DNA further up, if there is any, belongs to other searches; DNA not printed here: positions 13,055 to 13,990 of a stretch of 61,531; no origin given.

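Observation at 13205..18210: Tandem surface-protein paralogues with a near-identical 470-bp C-terminal module and divergent passengers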

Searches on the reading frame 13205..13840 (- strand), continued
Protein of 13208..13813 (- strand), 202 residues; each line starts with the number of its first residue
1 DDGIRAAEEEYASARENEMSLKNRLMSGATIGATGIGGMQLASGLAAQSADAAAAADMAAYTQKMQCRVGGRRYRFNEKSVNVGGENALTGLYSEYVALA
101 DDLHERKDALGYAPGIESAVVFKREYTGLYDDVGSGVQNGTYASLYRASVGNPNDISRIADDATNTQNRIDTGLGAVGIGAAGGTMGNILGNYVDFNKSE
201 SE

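Call 48: search_protein_families(library=pfam, proteins=[P0075, P0129, P0110, P0059, P0036, P0108, P0048, P0083, P0126, P0173], max_evalue=0.01)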
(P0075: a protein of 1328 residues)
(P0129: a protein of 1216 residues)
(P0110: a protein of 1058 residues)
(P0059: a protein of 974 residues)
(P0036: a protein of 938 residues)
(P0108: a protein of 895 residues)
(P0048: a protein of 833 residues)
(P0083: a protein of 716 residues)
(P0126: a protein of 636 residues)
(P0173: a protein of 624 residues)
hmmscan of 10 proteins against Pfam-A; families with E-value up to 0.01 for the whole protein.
P0075 (1328 aa): 3 families
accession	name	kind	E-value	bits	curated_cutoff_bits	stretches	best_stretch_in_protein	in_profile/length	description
PF21671.2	CPL1-like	-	1.9e-09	37.9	27.4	0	487-523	24-59/60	Protein CPL1-like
PF13715.12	CarbopepD_reg_2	-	5.3e-05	23.6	32.2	1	23-103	1-82/88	CarboxypepD_reg-like domain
PF00691.25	OmpA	-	0.00086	20.1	27.2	1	1196-1299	1-91/98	OmpA family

P0129 (1216 aa): 2 families
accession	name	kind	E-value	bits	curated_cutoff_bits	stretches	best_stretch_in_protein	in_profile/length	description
PF00691.25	OmpA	-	1.1e-14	54.9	27.2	1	1080-1165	2-83/98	OmpA family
PF21671.2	CPL1-like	-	2.7e-07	31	27.4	1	25-62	24-60/60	Protein CPL1-like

P0110 (1058 aa): 4 families
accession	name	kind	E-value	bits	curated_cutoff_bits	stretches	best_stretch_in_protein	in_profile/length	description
PF13715.12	CarbopepD_reg_2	-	1.7e-14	54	32.2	1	115-195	1-88/88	CarboxypepD_reg-like domain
PF00691.25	OmpA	-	7.4e-13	49.1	27.2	1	939-1042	1-93/98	OmpA family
PF13620.12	CarboxypepD_reg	-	3.1e-09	37.5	32.3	1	114-174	1-65/82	Carboxypeptidase regulatory-like domain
PF15976.11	CooC_C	-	0.0051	17.3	29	0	108-153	12-54/93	CS1-pili formation C-terminal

P0059 (974 aa): 3 families
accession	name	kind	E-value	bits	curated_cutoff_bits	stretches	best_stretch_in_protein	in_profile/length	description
PF00691.25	OmpA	-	1.3e-12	48.4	27.2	1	814-894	1-80/98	OmpA family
PF13715.12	CarbopepD_reg_2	-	2.6e-12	47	32.2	1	61-137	5-88/88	CarboxypepD_reg-like domain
PF13620.12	CarboxypepD_reg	-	5.7e-07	30.2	32.3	1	62-116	7-65/82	Carboxypeptidase regulatory-like domain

P0036 (938 aa): 4 families
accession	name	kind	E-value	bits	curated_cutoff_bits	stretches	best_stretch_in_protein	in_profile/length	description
PF13715.12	CarbopepD_reg_2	-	5.6e-16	58.8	32.2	1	97-176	1-88/88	CarboxypepD_reg-like domain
PF00691.25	OmpA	-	1.6e-11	44.8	27.2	1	807-897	1-82/98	OmpA family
PF13620.12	CarboxypepD_reg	-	8.9e-09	36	32.3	1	96-155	1-65/82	Carboxypeptidase regulatory-like domain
PF21671.2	CPL1-like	-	0.00083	19.8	27.4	1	333-362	30-59/60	Protein CPL1-like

P0108 (895 aa): 1 family
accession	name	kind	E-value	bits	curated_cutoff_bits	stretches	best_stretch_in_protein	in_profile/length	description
PF00691.25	OmpA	-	1.9e-12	47.8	27.2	1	746-829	1-82/98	OmpA family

P0048 (833 aa): 2 families
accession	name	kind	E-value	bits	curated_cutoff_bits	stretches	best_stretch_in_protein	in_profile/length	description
PF00691.25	OmpA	-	1.3e-11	45.1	27.2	1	714-813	2-91/98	OmpA family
PF21671.2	CPL1-like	-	0.00027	21.4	27.4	1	267-291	36-60/60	Protein CPL1-like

P0083 (716 aa): 4 families
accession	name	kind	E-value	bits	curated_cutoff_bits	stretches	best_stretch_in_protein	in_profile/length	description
PF13715.12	CarbopepD_reg_2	-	1.5e-17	63.8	32.2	1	23-107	1-88/88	CarboxypepD_reg-like domain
PF00691.25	OmpA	-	3.4e-14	53.4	27.2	1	594-674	1-80/98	OmpA family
PF13620.12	CarboxypepD_reg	-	3.5e-12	46.9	32.3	1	23-95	2-81/82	Carboxypeptidase regulatory-like domain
PF12662.13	cEGF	-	5.6e-05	23.3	26.6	1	199-213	6-20/24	Complement Clr-like EGF-like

P0126 (636 aa): 1 family
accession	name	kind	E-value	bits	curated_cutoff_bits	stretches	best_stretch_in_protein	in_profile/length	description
PF00691.25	OmpA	-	1.4e-16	61.1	27.2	1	485-568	1-81/98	OmpA family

P0173 (624 aa): 2 families
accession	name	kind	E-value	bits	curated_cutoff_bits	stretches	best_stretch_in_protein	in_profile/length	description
PF00691.25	OmpA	-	7.1e-08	33.1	27.2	1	503-604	2-91/98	OmpA family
PF21827.1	New_glue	-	0.00096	19.3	31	1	1-103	1-92/94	New glue protein family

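Call 57: predict_structure(alignment_id=A3)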
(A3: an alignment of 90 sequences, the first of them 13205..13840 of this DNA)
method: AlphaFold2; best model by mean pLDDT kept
length: 211 residues; sequences in the alignment: 90
mean_pLDDT: 64.6   pTM: 0.30
mean pLDDT of the five models: 64.6, 62.5, 61.9, 60.1, 56.3
residues with pLDDT >= 90: 9; 70-90: 86; 50-70: 58; < 50: 58
segments of 3 or more residues with pLDDT < 50: 43-48, 52-54, 137-148, 182-211
pLDDT, mean of each block of 10 residues (from residue 1): 54 83 78 56 47 56 76 84 84 75 84 90 70 49 48 61 77 66 45 37 41 41
secondary structure, 60 per line:
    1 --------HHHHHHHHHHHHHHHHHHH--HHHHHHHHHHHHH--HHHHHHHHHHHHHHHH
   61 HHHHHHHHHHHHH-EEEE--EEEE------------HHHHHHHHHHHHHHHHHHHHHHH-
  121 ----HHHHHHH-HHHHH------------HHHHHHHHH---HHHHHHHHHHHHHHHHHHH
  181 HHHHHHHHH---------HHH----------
elements in order: H9-27 H30-42 H45-73 E75-78 E81-84 H97-119 H125-131 H133-137 H150-158 H162-189

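Call 61: fold_search(model_id=the predicted structure, library=pdb)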
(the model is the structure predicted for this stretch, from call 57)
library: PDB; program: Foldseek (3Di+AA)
matches with E <= 10: 6; with E <= 0.001: 0
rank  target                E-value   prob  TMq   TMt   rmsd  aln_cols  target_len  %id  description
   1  6lgl_k                1.7e+00  0.07  0.13  0.10  19.2       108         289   13  The atomic structure of varicella-zoster virus A-capsid (released 2020-07-29)
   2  8gym_T5               5.7e+00  0.08  0.18  0.26  12.5       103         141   11  Cryo-EM structure of Tetrahymena thermophila respiratory mega-complex MC IV2+(I+III2+II)2 (released 2023-06-14)
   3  6lgn_k                6.1e+00  0.02  0.11  0.09  19.8       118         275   14  The atomic structure of varicella zoster virus C-capsid (released 2020-07-29)
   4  6ppd_7                6.5e+00  0.01  0.10  0.08  21.8       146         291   18  Kaposi's sarcoma-associated herpesvirus (KSHV), C1 penton vertex register, CATC-absent structure (released 2019-09-11)
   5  6b43_7                8.3e+00  0.01  0.11  0.09  20.8       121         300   16  CryoEM structure and atomic model of the Kaposi's sarcoma-associated herpesvirus capsid (released 2017-11-08)
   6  8b6f_BD               9.5e+00  0.06  0.18  0.25  12.6       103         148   11  Cryo-EM structure of NADH:ubiquinone oxidoreductase (complex-I) from respiratory supercomplex of Tetrahymena thermoph (released 2023-03-29)

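Call 72: find_related_loci(query=window:13208-13795:-, collection=metagenome_contigs, flank=6000)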
Query seq(196 aa) (196 aa) in metagenome_contigs; peptide patterns used: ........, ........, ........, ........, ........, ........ (x = any residue, [..] = any of these).
158 stretches matched a pattern; 4 encode a relative of the query (tblastn E <= 1e-3); 4 distinct loci.
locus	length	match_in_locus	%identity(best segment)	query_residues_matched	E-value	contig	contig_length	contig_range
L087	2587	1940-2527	95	1-196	9e-111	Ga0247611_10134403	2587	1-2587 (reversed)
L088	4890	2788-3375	78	1-196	3e-89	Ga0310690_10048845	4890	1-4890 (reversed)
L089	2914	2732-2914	93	1-61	8e-26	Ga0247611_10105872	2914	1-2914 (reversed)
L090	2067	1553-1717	35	93-139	7e-6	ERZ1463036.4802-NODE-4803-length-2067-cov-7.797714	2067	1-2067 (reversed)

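Call 75: search_protein_families(library=pfam, proteins=[L056:4276-7533:+, L047:5863-6624:+, L084:4640-6694:+, L080:5746-6828:+, L009:772-3363:+, L007:4732-6780:+, L024:5305-7452:+, L035:4489-7236:+], max_evalue=0.01)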
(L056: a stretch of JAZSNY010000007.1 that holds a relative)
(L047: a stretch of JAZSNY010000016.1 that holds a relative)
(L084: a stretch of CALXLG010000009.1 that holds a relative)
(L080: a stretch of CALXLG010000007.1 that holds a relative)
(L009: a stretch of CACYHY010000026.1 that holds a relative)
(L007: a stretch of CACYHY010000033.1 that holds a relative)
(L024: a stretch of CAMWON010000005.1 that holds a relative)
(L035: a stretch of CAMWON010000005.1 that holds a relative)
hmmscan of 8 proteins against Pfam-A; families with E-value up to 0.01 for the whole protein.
L056:4276-7533:+ (1085 aa): 2 families
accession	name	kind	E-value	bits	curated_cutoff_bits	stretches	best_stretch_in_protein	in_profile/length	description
PF13715.12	CarbopepD_reg_2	-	2.5e-12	47.1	32.2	1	208-300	1-88/88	CarboxypepD_reg-like domain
PF00691.25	OmpA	-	3.3e-12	47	27.2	1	942-1007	1-66/98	OmpA family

L047:5863-6624:+ (253 aa): 0 families

L084:4640-6694:+ (684 aa): 3 families
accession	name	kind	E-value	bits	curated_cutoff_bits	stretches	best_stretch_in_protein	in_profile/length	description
PF00691.25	OmpA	-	4.2e-15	56.3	27.2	1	576-669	1-92/98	OmpA family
PF13715.12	CarbopepD_reg_2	-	2.2e-14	53.7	32.2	1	23-102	1-87/88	CarboxypepD_reg-like domain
PF13620.12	CarboxypepD_reg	-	2.8e-08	34.4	32.3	1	22-87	1-75/82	Carboxypeptidase regulatory-like domain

L080:5746-6828:+ (360 aa): 1 family
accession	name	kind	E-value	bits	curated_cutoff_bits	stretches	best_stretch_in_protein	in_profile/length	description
PF07439.16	DUF1515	-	0.008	16.6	22.2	0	68-125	42-100/113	Protein of unknown function (DUF1515)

L009:772-3363:+ (863 aa): 1 family
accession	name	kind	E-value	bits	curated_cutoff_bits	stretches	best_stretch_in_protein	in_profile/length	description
PF09726.14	Macoilin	-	8.1e-05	21.9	32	1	290-420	292-420/671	Macoilin family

L007:4732-6780:+ (682 aa): 2 families
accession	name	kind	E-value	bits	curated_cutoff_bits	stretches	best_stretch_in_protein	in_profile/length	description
PF13365.12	Trypsin_2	-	3.3e-11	44.5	27.6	1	57-246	1-144/144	Trypsin-like peptidase domain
PF00089.32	Trypsin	-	2.1e-10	41.2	20.6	1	45-125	14-97/220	Trypsin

L024:5305-7452:+ (715 aa): 3 families
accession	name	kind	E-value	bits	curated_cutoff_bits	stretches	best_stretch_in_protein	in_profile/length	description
PF00691.25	OmpA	-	2.8e-08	34.4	27.2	1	584-696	1-92/98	OmpA family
PF21671.2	CPL1-like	-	0.00088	19.8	27.4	1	161-208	15-59/60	Protein CPL1-like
PF19202.5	DUF5874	-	0.00092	20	27.1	1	534-591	2-59/74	Family of unknown function (DUF5874)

L035:4489-7236:+ (915 aa): 3 families
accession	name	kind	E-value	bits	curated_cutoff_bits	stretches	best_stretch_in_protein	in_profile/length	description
PF13715.12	CarbopepD_reg_2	-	9.7e-18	64.4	32.2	1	200-280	1-88/88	CarboxypepD_reg-like domain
PF13620.12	CarboxypepD_reg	-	1e-10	42.2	32.3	1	200-258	2-65/82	Carboxypeptidase regulatory-like domain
PF21671.2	CPL1-like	-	5.4e-10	39.7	27.4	1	447-480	26-59/60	Protein CPL1-like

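Call 82: search_protein_families(library=phrogs, proteins=[P0009, P0003, P0083], max_evalue=0.01)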
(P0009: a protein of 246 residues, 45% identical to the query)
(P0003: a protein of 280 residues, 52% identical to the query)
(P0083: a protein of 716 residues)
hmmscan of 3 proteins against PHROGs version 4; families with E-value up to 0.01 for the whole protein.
P0009 (246 aa): 0 families

P0003 (280 aa): 0 families

P0083 (716 aa): 4 families
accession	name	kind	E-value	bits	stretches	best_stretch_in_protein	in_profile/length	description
phrog_7897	-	unknown function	1.1e-11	45.7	1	589-682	214-303/327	-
phrog_15381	-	unknown function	1e-06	29.9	1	624-680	37-96/154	-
phrog_7537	-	unknown function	5.9e-05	23.6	1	581-706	139-257/259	-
phrog_736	-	unknown function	0.009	17.1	0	401-457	11-67/112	-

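Call 83: search_protein_families(library=padloc, proteins=[P0009, P0003, P0083], max_evalue=0.01)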
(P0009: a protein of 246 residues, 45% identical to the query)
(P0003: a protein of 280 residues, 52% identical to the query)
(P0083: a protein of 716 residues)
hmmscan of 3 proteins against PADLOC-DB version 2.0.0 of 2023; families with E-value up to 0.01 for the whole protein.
P0009 (246 aa): 1 family
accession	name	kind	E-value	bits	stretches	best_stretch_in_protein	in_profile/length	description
PDLC00847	E1-E2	-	0.0048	13.4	1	139-230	211-303/523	E1-E2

P0003 (280 aa): 0 families

P0083 (716 aa): 3 families
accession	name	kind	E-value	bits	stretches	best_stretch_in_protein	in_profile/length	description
PDLC00609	ZorB1|ZorB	-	3.2e-09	34.6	1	594-708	96-214/232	MotB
PDLC00612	ZorB1|ZorB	-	0.00024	18.7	1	629-662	186-219/293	MotB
PDLC00651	ZorB3|ZorB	-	0.0053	14.3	0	592-689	90-188/215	MotB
